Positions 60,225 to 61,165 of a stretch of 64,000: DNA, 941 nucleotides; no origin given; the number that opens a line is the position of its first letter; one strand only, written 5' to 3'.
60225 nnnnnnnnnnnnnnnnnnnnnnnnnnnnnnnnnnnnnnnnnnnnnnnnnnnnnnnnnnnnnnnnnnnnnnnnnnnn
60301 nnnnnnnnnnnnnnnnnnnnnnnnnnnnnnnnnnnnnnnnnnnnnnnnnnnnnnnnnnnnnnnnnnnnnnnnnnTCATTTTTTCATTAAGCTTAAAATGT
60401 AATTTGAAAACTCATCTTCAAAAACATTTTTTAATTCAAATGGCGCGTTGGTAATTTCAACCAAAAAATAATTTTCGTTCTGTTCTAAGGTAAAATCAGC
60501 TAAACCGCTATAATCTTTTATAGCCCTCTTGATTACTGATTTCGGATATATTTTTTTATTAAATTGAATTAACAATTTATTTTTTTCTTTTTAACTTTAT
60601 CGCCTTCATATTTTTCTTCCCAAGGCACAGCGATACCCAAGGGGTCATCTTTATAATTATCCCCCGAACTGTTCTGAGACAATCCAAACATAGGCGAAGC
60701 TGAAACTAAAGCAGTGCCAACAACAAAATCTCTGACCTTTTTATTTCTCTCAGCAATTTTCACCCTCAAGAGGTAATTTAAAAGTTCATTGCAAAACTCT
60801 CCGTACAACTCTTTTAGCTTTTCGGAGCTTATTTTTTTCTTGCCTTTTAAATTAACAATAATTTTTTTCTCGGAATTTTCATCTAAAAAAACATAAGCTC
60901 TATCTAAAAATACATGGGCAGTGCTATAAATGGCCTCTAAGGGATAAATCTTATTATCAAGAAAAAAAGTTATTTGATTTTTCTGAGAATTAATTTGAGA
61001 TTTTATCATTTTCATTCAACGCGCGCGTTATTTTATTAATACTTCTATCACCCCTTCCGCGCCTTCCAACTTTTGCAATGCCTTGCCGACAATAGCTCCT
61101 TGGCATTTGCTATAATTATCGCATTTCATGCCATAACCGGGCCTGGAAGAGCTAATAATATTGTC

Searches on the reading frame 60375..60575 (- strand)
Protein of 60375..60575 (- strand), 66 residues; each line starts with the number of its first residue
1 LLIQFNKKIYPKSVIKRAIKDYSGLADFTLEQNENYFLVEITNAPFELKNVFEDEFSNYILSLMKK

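Call 45: search_protein_families(library=padloc, proteins=[window:60375-60575:-], max_evalue=0.01)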
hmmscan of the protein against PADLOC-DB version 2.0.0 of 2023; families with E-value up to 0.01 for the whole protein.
window:60375-60575:- (66 aa): 0 families

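Call 46: search_protein_families(library=ncbifam, proteins=[window:60375-60575:-], max_evalue=1e-8)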
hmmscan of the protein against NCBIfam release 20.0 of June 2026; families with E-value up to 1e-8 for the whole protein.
window:60375-60575:- (66 aa): 1 family
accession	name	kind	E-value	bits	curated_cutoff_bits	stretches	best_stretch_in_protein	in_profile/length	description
NF038315.1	HxsD_rel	equivalog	9.1e-21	73.8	41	1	3-65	1-62/62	HxsD-like protein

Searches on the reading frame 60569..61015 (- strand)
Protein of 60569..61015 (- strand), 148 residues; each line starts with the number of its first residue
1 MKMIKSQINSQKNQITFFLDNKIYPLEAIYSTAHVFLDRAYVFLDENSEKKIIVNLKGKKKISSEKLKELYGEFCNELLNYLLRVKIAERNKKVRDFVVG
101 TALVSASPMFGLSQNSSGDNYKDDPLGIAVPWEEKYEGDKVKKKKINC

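Call 7: search_protein_families(library=ncbifam, proteins=[window:60569-61015:-], max_evalue=0.001)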
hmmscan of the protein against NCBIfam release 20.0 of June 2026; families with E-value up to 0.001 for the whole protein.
window:60569-61015:- (148 aa): 2 families
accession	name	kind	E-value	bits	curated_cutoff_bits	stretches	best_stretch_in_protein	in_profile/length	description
TIGR03976.1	chp_LLNDYxLRE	equivalog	2.2e-17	63.2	50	1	19-106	1-87/90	His-Xaa-Ser system protein HxsD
NF038315.1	HxsD_rel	equivalog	3.4e-05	23.9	41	1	19-79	3-58/62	HxsD-like protein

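Call 8: search_protein_families(library=pfam, proteins=[window:60569-61015:-], max_evalue=0.01)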
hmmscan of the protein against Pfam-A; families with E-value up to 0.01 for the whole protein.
window:60569-61015:- (148 aa): 0 families

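Call 45: search_protein_families(library=padloc, proteins=[window:60569-61015:-], max_evalue=0.01)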
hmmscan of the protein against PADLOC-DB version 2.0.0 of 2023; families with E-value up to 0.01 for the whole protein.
window:60569-61015:- (148 aa): 1 family
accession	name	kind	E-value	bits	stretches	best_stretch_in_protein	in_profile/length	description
PDLC01638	Csm6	-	0.00039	17.6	1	29-100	137-206/355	CAS-III; associated_signaling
